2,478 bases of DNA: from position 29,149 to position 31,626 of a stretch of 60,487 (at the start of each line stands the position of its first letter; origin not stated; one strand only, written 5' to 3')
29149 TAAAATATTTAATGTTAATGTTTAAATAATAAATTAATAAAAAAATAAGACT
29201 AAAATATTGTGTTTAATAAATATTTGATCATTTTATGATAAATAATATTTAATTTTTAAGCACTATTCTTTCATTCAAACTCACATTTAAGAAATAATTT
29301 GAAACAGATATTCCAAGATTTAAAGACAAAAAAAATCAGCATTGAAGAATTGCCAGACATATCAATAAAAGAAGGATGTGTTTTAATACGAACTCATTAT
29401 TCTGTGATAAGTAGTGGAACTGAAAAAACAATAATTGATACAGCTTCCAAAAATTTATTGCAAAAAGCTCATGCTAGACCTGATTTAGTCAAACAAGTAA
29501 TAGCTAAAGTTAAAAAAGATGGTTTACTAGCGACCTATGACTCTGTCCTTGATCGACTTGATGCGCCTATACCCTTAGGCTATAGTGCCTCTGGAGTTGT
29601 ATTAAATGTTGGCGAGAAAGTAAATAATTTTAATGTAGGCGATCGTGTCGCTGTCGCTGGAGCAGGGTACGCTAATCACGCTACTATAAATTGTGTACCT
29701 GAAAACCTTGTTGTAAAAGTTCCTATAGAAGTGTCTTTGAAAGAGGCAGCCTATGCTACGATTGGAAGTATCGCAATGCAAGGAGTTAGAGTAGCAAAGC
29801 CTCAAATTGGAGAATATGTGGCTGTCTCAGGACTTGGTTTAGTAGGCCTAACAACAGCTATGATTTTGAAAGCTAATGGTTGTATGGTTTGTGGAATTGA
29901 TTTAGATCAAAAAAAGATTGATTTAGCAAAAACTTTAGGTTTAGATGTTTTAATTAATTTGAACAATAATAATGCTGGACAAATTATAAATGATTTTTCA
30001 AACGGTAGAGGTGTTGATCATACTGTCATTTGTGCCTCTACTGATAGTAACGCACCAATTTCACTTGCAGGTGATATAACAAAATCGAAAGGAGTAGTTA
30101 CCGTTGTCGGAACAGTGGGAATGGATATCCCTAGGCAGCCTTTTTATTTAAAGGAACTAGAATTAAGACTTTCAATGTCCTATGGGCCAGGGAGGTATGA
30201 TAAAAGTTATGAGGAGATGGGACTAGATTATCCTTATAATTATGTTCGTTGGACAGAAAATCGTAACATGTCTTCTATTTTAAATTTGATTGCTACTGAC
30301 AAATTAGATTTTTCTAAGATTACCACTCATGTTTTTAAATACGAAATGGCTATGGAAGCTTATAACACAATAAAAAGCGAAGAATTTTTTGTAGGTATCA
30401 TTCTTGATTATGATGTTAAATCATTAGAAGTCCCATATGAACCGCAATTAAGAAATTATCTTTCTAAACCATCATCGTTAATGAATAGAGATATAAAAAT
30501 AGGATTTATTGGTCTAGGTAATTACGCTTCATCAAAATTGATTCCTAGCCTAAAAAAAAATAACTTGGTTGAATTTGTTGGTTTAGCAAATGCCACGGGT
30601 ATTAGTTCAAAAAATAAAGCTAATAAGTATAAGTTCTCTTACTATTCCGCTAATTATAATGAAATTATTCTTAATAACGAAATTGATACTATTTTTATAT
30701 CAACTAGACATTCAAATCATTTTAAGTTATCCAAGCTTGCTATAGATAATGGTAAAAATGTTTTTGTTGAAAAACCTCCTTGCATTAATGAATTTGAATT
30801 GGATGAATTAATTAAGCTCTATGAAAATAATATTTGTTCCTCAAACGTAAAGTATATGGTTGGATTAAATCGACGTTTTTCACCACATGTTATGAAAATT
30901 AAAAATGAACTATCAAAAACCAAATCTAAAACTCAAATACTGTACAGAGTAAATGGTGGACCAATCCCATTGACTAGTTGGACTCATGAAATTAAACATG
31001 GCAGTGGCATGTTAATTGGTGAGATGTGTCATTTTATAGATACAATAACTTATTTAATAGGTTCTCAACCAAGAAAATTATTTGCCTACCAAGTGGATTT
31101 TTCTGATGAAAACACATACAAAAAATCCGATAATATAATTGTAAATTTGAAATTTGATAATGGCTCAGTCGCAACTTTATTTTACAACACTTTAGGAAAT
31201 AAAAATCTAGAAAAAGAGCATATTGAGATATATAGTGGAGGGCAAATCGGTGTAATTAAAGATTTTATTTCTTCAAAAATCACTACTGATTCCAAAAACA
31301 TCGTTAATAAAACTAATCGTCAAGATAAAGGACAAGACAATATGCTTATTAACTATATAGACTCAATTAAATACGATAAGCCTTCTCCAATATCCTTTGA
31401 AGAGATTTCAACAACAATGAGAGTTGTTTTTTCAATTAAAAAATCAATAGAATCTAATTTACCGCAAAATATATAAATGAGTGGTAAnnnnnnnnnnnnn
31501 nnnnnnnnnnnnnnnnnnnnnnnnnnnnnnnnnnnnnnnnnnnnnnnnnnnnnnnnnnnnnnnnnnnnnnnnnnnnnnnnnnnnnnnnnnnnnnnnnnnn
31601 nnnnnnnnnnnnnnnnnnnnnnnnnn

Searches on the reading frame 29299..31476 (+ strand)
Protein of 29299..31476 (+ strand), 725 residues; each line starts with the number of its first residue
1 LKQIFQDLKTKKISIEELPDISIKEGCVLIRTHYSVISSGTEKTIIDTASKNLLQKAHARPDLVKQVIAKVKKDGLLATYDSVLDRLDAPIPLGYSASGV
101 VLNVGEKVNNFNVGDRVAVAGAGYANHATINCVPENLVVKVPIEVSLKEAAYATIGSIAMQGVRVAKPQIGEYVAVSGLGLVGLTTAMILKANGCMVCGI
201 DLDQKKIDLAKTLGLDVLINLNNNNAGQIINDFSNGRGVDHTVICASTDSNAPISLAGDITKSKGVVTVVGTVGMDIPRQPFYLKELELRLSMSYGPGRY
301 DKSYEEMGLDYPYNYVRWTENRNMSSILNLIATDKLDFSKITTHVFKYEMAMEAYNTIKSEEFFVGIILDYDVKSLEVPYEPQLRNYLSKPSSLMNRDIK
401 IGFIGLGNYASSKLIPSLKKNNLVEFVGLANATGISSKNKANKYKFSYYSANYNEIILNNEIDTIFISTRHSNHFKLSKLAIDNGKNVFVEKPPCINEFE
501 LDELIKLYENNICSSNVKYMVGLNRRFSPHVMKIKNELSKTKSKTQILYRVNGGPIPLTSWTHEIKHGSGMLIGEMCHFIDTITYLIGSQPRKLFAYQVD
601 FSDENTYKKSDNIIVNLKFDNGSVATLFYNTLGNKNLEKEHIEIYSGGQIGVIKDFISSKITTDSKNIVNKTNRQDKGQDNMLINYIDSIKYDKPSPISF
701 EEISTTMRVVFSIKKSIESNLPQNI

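Call 6: search_protein_families(library=pfam, proteins=[window:29299-31476:+], max_evalue=0.001)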
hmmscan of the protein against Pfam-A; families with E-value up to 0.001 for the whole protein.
window:29299-31476:+ (725 aa): 6 families
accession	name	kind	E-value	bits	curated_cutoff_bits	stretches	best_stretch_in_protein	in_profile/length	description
PF00107.32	ADH_zinc_N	-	7.6e-16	58.7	31.8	1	182-302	2-122/129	Zinc-binding dehydrogenase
PF01408.29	GFO_IDH_MocA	-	4.8e-15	56.8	24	1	399-511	1-112/120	Oxidoreductase family, NAD-binding Rossmann fold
PF02894.22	GFO_IDH_MocA_C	-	3.1e-09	37.4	22.9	1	557-673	28-145/218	Oxidoreductase family, C-terminal alpha/beta domain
PF22725.1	GFO_IDH_MocA_C3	-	5.6e-08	33.3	27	1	558-636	32-109/124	GFO/IDH/MocA C-terminal domain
PF08240.17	ADH_N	-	4e-06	27.5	23.5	1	82-122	25-65/104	Alcohol dehydrogenase GroES-like domain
PF03721.20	UDPG_MGDP_dh_N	-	1.6e-05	25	27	1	174-211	3-40/187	UDP-glucose/GDP-mannose dehydrogenase family, NAD binding domain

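Call 29: search_protein_families(library=ncbifam, proteins=[window:29299-31476:+], max_evalue=0.00001)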
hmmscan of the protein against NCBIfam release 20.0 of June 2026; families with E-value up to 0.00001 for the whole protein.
window:29299-31476:+ (725 aa): 26 families (the best 25 are shown)
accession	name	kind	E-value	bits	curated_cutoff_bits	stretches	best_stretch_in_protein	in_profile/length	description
TIGR04380.1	myo_inos_iolG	equivalog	2.1e-26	92.6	355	1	399-720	2-326/330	inositol 2-dehydrogenase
NF040723.1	UDP-GlcNAcDh_Arch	equivalog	8.4e-19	68.2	450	1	399-713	1-297/302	UDP-N-acetylglucosamine 3-dehydrogenase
NF041097.1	keto_inos_dh_IolM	equivalog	2.8e-15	55.9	450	1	171-273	207-313/389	scyllo-inosose 3-dehydrogenase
TIGR00692.1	tdh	equivalog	2.7e-13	49.7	458.35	1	131-245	123-237/340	L-threonine 3-dehydrogenase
TIGR02824.1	quinone_pig3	subfamily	1e-12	47.8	296.8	1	93-242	61-212/325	putative NAD(P)H quinone oxidoreductase, PIG3 family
NF003808.0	PRK05396.1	equivalog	1.3e-11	44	380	1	129-243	123-237/341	L-threonine 3-dehydrogenase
NF006940.0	PRK09422.1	equivalog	2.3e-11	43.3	344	1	132-271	122-260/338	alcohol dehydrogenase AdhP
TIGR03989.1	Rxyl_3153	subfamily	5.3e-11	42.4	440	1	128-286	142-302/370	NDMA-dependent alcohol dehydrogenase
NF052479.1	LevoglcsnDh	equivalog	1.6e-10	40.2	650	1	431-589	43-204/386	levoglucosan dehydrogenase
NF008024.0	PRK10754.1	subfamily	2.6e-10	39.9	348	1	89-240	57-211/327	NADPH:quinone reductase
TIGR02818.1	adh_III_F_hyde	equivalog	5.1e-10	38.9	543.95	1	127-284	140-302/368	S-(hydroxymethyl)glutathione dehydrogenase/class III alcohol dehydrogenase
TIGR03366.1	HpnZ_proposed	hypoth_equivalog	1.7e-09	37.3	328.1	1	122-274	108-256/315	putative phosphonate catabolism associated alcohol dehydrogenase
NF007642.0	PRK10309.1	equivalog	2.5e-09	36.8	550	1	130-277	120-266/347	galactitol-1-phosphate 5-dehydrogenase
NF010344.0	PRK13771.1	subfamily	4.3e-09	35.8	349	0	132-217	123-210/334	putative alcohol dehydrogenase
NF007574.0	PRK10206.1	equivalog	9e-09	34.8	352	1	400-544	4-144/345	oxidoreductase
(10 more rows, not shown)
